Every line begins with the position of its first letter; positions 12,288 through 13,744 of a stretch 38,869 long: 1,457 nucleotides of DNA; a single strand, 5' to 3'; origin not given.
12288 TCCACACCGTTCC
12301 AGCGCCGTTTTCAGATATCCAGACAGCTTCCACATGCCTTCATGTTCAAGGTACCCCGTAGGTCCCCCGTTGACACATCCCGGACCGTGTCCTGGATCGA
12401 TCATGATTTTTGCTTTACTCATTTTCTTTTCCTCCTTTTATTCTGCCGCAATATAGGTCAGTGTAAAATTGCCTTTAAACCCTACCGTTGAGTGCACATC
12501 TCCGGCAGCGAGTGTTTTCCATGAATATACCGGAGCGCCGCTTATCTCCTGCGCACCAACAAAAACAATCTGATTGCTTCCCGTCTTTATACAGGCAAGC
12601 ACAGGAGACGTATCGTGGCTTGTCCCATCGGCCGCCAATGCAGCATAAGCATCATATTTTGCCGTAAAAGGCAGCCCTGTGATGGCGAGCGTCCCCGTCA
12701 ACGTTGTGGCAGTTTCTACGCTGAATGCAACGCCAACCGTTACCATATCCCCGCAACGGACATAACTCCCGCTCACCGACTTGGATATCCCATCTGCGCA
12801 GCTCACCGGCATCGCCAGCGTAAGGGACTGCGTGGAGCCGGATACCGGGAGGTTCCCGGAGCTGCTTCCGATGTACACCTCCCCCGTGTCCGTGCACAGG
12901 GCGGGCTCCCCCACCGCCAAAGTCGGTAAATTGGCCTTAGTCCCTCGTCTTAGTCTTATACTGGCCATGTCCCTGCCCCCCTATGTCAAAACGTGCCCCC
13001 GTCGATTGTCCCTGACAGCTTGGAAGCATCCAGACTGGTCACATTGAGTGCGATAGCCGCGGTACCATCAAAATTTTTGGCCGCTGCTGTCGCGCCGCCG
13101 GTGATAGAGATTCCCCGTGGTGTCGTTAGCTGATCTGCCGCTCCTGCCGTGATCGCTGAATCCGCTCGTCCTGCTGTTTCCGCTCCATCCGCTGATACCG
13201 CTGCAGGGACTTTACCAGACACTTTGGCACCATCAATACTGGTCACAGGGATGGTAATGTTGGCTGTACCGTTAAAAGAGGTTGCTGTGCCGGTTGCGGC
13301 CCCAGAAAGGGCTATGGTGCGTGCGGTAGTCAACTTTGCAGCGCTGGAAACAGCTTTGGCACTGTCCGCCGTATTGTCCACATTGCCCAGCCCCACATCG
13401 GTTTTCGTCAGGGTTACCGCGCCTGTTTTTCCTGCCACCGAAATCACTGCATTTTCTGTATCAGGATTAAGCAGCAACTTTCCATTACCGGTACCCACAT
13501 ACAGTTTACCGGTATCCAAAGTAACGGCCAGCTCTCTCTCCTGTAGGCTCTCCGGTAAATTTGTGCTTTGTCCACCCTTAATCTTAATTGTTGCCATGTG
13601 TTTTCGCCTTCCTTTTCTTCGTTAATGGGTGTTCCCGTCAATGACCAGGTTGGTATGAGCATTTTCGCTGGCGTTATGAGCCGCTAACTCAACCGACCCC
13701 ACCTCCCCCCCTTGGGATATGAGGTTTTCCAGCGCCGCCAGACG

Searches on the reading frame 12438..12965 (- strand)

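Call 53: search_protein_families(library=phrogs, proteins=[window:12438-12965:-], max_evalue=0.001)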
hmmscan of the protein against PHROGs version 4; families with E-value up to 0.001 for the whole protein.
window:12438-12965:- (175 aa): 3 families
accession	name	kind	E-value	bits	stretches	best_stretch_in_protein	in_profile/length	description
phrog_19577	-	head and packaging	1.2e-08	35.6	1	3-54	9-60/378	minor head protein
phrog_28673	-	tail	1.7e-05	24.1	1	4-51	11-58/921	tail protein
phrog_17970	-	unknown function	0.00043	20.8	1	47-111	220-283/357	-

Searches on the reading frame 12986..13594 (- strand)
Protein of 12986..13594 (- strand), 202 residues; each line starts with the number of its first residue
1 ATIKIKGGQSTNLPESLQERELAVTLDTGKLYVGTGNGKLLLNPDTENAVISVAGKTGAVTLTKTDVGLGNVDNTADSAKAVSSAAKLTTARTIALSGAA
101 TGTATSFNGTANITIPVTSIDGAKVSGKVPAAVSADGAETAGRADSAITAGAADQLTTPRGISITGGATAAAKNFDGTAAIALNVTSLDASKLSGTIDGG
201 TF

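Call 53: search_protein_families(library=phrogs, proteins=[window:12986-13594:-], max_evalue=0.001)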
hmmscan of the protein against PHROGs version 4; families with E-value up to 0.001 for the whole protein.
window:12986-13594:- (202 aa): 18 families
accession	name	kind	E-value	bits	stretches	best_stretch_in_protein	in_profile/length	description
phrog_3018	-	head and packaging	1.4e-10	41.8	2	68-128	85-144/341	head decoration protein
phrog_13892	-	tail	3.6e-10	40.5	1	43-134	544-626/676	minor tail protein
phrog_5207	-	unknown function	1.1e-09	38.3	1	17-157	420-549/689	-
phrog_24819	-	unknown function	1.6e-08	34.1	1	48-98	53-103/823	-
phrog_2952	-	tail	6.7e-08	32.9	1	47-96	173-222/488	minor tail protein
phrog_8378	-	tail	7.4e-08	31.6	1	76-119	331-372/1446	tail fiber protein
phrog_11011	-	tail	4e-07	29.2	1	83-118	533-567/1291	long tail fiber protein distal subunit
phrog_24919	-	tail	7.4e-07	29.4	1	56-100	108-152/402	tail fiber protein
phrog_38707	-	unknown function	2.7e-06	27.3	1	35-133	384-481/675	-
phrog_8078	-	head and packaging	2.9e-06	26.4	1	52-90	449-487/1392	virion structural protein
phrog_5181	-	unknown function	9.9e-06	25.1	0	56-142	346-426/763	-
phrog_8780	-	tail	1.3e-05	24.6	1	47-181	411-552/755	minor tail protein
phrog_23595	-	tail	1.4e-05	25.2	1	46-99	328-375/440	minor tail protein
phrog_30593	-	unknown function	2.1e-05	24.9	1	46-124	88-170/322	-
phrog_7449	-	unknown function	9e-05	21.4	1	57-87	435-465/1714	-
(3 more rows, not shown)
